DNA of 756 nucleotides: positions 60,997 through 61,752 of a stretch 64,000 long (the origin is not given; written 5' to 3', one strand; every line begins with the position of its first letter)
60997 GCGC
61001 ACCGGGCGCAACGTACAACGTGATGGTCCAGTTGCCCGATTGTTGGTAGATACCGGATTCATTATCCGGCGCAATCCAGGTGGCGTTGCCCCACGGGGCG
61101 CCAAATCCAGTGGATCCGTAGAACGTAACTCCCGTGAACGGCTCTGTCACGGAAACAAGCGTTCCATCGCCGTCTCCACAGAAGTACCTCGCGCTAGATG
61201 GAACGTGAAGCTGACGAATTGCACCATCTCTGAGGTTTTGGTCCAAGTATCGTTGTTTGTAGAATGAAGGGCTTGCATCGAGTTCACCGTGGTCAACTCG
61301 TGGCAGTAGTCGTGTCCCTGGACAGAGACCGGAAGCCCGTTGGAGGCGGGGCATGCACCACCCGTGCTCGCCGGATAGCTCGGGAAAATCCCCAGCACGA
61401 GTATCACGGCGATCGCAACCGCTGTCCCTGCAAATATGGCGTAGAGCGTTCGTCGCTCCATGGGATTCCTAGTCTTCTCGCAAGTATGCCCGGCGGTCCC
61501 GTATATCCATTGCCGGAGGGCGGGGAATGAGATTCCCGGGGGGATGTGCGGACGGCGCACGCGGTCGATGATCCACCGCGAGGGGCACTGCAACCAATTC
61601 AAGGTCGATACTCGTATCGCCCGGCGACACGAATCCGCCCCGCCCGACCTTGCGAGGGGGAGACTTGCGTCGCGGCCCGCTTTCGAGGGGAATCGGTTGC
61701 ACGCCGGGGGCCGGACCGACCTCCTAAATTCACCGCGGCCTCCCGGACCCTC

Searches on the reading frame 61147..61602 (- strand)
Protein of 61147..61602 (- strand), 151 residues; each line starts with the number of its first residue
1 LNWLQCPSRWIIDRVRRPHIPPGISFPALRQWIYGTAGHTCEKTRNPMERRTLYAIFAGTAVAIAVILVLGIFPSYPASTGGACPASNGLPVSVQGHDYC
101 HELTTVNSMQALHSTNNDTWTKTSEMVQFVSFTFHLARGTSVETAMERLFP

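Call 7: search_protein_families(library=pfam, proteins=[window:61147-61602:-], max_evalue=1)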
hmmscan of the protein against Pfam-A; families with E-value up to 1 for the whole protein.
window:61147-61602:- (151 aa): 1 family
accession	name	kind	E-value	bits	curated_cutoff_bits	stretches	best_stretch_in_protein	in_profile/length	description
PF19865.4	DUF6338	-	0.11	12.5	26.5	1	22-77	17-65/205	Family of unknown function (DUF6338)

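Call 8: search_protein_families(library=phrogs, proteins=[window:61147-61602:-], max_evalue=1)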
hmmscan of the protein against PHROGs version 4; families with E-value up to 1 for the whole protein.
window:61147-61602:- (151 aa): 2 families
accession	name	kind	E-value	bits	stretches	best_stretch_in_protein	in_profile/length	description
phrog_6116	-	lysis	0.011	16.6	0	27-37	8-18/67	holin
phrog_32365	-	unknown function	0.16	13.2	1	57-86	8-36/52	-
